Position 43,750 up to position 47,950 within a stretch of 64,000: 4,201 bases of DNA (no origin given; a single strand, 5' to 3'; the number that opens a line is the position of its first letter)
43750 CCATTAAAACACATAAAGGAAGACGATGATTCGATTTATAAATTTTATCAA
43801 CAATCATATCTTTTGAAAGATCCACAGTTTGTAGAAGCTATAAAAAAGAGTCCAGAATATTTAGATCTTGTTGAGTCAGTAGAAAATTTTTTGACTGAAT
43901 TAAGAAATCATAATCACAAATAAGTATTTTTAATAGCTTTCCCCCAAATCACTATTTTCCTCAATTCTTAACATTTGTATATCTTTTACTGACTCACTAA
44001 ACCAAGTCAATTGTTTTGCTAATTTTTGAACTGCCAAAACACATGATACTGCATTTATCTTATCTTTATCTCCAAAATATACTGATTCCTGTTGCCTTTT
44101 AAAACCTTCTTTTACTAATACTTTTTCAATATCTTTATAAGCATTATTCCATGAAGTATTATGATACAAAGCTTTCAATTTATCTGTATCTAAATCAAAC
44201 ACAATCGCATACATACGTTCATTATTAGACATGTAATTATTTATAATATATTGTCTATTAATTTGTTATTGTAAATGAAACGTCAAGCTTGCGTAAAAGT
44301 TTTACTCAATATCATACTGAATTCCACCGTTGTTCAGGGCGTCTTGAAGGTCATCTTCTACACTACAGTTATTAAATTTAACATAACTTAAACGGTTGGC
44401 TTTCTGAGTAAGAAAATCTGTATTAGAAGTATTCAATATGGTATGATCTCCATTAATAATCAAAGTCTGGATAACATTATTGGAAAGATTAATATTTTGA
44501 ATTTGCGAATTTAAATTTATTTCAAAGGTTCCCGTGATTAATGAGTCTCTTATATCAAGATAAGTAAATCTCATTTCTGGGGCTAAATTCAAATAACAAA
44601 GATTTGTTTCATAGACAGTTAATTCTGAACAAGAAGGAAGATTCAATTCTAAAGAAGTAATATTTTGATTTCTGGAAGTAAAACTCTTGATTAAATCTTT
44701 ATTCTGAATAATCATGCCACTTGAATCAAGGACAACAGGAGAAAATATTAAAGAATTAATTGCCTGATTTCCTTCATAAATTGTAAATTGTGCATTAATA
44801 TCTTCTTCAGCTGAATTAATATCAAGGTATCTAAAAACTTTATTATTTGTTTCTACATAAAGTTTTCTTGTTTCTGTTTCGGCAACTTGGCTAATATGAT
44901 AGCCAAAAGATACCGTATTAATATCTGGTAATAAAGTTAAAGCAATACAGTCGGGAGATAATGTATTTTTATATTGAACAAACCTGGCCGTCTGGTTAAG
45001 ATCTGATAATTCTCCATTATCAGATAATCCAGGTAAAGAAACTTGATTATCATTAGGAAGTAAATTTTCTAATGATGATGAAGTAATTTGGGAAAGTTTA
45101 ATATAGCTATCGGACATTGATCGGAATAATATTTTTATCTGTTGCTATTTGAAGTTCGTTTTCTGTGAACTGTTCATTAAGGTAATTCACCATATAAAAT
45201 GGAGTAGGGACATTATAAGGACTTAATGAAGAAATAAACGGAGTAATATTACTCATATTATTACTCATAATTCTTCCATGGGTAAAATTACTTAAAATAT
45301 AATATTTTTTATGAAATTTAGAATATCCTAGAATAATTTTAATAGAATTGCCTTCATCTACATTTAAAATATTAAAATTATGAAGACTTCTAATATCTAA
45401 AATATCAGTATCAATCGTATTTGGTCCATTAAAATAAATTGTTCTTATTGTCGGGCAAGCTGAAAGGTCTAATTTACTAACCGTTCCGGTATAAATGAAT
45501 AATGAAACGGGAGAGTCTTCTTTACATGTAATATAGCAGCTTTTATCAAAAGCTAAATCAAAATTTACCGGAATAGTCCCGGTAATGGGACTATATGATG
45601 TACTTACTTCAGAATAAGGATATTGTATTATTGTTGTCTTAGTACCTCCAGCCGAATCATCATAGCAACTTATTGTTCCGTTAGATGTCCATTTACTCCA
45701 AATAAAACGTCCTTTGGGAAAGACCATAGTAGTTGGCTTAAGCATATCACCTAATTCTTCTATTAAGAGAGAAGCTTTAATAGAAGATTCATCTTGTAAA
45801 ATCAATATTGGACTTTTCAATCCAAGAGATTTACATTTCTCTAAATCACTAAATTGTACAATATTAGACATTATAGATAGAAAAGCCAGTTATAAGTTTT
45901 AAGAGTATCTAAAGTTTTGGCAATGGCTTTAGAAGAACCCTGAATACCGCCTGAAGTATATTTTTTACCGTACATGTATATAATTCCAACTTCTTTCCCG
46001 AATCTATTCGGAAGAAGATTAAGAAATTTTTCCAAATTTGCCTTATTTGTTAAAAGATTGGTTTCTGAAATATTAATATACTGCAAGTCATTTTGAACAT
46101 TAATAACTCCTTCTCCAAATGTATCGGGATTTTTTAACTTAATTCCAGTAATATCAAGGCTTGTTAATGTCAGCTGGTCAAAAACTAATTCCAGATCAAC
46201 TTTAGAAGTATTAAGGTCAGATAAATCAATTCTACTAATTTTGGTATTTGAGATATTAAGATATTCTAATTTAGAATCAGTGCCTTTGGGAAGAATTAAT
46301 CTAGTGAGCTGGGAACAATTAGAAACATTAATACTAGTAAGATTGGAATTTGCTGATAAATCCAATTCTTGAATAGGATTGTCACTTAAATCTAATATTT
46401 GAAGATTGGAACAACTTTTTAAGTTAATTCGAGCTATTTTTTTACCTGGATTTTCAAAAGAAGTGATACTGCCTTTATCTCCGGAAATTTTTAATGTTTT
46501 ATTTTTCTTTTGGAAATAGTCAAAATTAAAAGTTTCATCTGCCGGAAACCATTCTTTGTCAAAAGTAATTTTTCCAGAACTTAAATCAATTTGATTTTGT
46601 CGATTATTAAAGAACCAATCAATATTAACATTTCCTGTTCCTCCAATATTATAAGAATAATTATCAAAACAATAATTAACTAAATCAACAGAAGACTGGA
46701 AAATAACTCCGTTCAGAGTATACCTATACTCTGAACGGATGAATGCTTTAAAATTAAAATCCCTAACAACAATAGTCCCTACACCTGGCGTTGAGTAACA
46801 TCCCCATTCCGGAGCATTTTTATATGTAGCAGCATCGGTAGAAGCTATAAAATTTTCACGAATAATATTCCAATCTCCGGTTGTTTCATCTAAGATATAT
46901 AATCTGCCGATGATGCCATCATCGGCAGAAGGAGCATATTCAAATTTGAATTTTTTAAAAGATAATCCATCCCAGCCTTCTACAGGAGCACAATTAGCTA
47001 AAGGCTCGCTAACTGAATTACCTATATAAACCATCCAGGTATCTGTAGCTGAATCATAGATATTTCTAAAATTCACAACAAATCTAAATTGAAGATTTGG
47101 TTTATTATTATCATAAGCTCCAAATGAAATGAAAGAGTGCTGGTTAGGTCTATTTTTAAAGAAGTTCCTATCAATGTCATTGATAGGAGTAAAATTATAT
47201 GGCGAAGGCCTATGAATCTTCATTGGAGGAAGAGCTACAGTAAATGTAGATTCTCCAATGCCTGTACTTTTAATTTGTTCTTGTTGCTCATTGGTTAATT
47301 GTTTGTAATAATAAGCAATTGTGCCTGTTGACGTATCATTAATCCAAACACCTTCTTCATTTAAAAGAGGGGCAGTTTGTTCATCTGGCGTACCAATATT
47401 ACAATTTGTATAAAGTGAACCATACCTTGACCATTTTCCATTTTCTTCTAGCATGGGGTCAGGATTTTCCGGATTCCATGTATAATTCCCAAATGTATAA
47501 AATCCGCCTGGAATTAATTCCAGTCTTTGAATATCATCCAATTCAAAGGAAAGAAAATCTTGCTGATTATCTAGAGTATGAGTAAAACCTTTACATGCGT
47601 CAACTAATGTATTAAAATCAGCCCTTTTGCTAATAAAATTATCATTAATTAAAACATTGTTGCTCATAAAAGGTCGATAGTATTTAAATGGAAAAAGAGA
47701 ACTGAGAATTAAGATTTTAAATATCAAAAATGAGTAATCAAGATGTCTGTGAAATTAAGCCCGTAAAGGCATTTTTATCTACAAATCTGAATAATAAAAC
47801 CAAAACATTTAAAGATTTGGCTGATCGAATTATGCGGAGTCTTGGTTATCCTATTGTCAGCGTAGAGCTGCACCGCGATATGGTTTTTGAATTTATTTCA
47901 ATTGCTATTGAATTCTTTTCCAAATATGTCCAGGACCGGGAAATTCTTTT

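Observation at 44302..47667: Three tandem paralogous leucine-rich-repeat proteins in a T4-like phage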

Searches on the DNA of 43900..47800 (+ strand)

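Call 5: search_dna_similar(query=window:43900-47800:+, collection=phages, mode=distant, max_rows=20)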
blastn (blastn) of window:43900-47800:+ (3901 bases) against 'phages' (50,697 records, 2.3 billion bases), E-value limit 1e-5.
No match.

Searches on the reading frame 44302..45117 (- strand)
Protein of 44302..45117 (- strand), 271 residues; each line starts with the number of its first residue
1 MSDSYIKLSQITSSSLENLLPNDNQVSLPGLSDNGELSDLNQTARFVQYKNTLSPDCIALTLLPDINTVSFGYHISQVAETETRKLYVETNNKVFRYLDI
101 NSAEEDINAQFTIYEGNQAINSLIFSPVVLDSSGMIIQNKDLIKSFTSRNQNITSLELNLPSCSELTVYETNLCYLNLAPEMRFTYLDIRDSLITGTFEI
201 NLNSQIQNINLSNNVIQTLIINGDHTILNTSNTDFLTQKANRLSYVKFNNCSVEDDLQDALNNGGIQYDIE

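Call 3: search_protein_families(library=pfam, proteins=[window:44302-45117:-], max_evalue=1)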
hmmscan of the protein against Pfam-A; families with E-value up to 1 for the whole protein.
window:44302-45117:- (271 aa): 0 families

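Call 4: search_protein_families(library=phrogs, proteins=[window:44302-45117:-], max_evalue=0.01)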
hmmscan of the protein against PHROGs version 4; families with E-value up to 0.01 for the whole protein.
window:44302-45117:- (271 aa): 0 families

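Call 16: find_homologous_proteins(query=window:44302-45117:-)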
Query window:44302-45117:- (271 aa): 3 proteins with E <= 0.001 among 916 candidates.
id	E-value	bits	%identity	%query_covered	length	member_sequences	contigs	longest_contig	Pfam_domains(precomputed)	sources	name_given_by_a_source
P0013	2.0e-166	569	99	100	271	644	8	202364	-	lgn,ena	-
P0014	5.0e-146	503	88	100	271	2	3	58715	-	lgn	-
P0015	1.8e-95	337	64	100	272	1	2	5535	-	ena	-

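Call 31: search_solved_structures(query=A3, max_evalue=10)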
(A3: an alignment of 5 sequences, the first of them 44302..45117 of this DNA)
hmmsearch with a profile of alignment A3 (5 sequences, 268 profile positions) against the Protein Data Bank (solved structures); distinct sequences matched with E-value up to 10: 22.
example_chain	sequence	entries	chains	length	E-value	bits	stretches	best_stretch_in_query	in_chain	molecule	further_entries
2jqd_A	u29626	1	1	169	0.011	18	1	171-218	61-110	Acidic leucine-rich nuclear phosphoprotein 32 family member A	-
4xos_A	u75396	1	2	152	0.013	17.9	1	172-218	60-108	Acidic leucine-rich nuclear phosphoprotein 32 family member A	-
2je0_A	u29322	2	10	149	0.014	17.8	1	171-218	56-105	ACIDIC LEUCINE-RICH NUCLEAR PHOSPHOPROTEIN 32 FAMILY MEMBER A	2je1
6xzq_G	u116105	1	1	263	0.04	16.3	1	171-218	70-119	Acidic leucine-rich nuclear phosphoprotein 32 family member A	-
8rmr_G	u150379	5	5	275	0.043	16.1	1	171-218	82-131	Acidic leucine-rich nuclear phosphoprotein 32 family member A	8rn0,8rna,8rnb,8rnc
6xzg_GP1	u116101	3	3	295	0.072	15.4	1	164-216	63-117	LRRcap domain-containing protein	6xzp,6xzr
1ook_G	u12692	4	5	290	0.1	14.9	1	143-222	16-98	Platelet glycoprotein Ib alpha chain precursor | Platelet glycoprotein Ib alpha chain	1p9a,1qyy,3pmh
1gwb_A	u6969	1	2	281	0.11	14.8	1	143-222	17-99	PLATELET GLYCOPROTEIN IB ALPHA CHAIN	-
2ell_A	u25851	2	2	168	0.13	14.6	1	148-217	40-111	Acidic leucine-rich nuclear phosphoprotein 32 family member B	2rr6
8r1j_G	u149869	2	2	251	0.41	12.9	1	148-217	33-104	Acidic leucine-rich nuclear phosphoprotein 32 family member B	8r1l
1p8v_A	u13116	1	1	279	0.56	12.5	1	146-222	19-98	Platelet glycoprotein Ib alpha chain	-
1u0n_D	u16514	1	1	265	0.57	12.5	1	147-222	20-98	Platelet glycoprotein Ib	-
3p72_A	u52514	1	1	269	0.62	12.3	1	148-222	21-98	Platelet glycoprotein Ib alpha chain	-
1m0z_A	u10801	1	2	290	0.72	12.1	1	148-222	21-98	Glycoprotein Ib alpha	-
1m10_B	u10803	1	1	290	0.72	12.1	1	148-222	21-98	Glycoprotein Ib alpha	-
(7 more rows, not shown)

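Call 75: search_solved_structures(query=A8, max_evalue=1, show_alignments=1)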
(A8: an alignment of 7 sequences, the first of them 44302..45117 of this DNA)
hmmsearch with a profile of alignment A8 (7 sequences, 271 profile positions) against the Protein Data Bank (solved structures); distinct sequences matched with E-value up to 1: 14.
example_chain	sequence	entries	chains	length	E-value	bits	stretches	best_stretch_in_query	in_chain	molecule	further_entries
5gr8_A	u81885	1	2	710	0.068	15.7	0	176-216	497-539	Leucine-rich repeat receptor-like protein kinase PEPR1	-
3o53_A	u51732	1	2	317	0.088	15.3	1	169-231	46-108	Protein LRIM1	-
2je0_A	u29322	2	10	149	0.13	14.8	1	161-220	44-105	ACIDIC LEUCINE-RICH NUCLEAR PHOSPHOPROTEIN 32 FAMILY MEMBER A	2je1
4xos_A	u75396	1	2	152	0.13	14.7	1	161-220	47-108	Acidic leucine-rich nuclear phosphoprotein 32 family member A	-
9uob_B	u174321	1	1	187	0.15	14.6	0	176-215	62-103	Somatic embryogenesis receptor kinase 1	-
2ell_A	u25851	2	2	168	0.15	14.5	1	150-219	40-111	Acidic leucine-rich nuclear phosphoprotein 32 family member B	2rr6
3oja_A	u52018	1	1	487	0.16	14.4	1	169-230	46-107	Leucine-rich Immune Molecule 1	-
5huz_A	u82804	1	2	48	0.37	13.3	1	14-47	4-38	Protein phosphatase 1 regulatory subunit 12A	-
8glv_EM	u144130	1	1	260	0.39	13.2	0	151-200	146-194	Dynein regulatory complex subunit 6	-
5y7i_A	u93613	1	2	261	0.4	13.2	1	123-190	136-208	chloride intracellular channel protein 2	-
8r1j_G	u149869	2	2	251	0.44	13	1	151-219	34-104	Acidic leucine-rich nuclear phosphoprotein 32 family member B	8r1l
6xzg_GP1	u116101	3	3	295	0.49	12.9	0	160-218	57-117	LRRcap domain-containing protein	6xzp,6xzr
6xzq_G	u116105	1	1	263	0.5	12.8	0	161-220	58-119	Acidic leucine-rich nuclear phosphoprotein 32 family member A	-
1gwb_A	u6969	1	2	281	0.78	12.2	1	146-230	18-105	PLATELET GLYCOPROTEIN IB ALPHA CHAIN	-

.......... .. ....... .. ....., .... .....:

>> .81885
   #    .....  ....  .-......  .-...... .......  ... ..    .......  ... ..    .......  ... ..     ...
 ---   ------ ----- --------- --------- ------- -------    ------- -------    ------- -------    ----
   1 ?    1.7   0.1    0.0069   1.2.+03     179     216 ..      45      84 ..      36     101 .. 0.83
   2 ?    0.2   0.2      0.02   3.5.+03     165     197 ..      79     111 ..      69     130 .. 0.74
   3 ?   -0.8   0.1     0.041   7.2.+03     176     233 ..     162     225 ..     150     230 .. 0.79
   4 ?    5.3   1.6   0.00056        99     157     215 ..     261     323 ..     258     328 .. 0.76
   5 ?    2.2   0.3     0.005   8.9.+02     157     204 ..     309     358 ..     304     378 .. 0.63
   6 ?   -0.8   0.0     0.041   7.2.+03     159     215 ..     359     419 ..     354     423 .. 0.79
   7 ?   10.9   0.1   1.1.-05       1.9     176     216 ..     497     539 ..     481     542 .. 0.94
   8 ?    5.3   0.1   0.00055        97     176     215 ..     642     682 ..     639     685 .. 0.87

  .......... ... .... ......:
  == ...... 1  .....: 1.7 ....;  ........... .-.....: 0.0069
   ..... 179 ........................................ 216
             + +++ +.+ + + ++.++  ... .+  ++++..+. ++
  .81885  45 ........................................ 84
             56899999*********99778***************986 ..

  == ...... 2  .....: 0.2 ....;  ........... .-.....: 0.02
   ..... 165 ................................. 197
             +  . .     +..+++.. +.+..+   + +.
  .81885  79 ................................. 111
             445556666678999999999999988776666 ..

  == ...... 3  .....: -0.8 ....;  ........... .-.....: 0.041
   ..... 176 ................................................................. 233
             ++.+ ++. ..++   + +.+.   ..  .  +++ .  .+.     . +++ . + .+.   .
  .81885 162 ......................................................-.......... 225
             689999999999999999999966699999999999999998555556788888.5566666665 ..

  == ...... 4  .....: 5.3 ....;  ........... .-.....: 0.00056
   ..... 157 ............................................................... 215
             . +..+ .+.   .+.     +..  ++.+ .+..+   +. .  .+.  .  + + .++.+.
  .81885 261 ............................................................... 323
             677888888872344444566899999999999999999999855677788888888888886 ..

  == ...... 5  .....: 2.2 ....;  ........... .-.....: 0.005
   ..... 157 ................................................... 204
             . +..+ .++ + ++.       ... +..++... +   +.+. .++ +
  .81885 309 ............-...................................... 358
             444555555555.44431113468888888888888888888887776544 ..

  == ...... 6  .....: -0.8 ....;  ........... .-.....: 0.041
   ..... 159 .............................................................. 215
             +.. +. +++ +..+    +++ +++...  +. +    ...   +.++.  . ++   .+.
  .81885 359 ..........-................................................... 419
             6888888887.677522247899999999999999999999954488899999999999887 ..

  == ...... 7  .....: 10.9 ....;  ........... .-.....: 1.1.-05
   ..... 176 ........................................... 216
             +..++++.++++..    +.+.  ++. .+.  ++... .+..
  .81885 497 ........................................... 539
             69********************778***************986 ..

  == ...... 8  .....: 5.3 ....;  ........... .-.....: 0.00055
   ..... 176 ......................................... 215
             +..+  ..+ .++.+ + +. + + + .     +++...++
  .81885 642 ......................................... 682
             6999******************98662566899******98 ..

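Call 91: search_protein_families(library=ncbifam, proteins=[window:44302-45117:-], max_evalue=0.01)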
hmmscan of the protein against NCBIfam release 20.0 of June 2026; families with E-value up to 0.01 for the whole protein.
window:44302-45117:- (271 aa): 0 families

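Call 103: search_protein_families(library=pfam, alignment_id=A8, max_evalue=1)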
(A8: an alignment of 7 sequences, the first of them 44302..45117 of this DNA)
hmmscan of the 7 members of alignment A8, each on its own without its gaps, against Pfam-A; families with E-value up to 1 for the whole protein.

A. member 1, window:44302-45117:- (271 aa): 0 families

B. families by the number of members that match (of 7 scanned): 6 families
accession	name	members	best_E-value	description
PF12799.13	LRR_4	1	0.00037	Leucine Rich repeats (2 copies)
PF09008.15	Head_binding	1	0.016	Head binding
PF25019.1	LRR_R13L1-DRL21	1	0.021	R13L1/DRL21 LRRs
PF13855.12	LRR_8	1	0.081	Leucine rich repeat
PF13599.13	Pentapeptide_4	1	0.18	Pentapeptide repeat region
PF00560.39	LRR_1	1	0.94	Leucine Rich Repeat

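Call 105: search_protein_families(library=pfam, proteins=[P0014, P0015], max_evalue=1)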
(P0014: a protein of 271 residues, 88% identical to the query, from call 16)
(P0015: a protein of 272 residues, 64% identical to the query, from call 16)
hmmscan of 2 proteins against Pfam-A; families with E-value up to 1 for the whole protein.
P0014 (271 aa): 1 family
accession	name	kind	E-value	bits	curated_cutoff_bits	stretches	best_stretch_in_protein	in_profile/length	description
PF09008.15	Head_binding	-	0.016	16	24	1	80-153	17-90/113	Head binding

P0015 (272 aa): 0 families
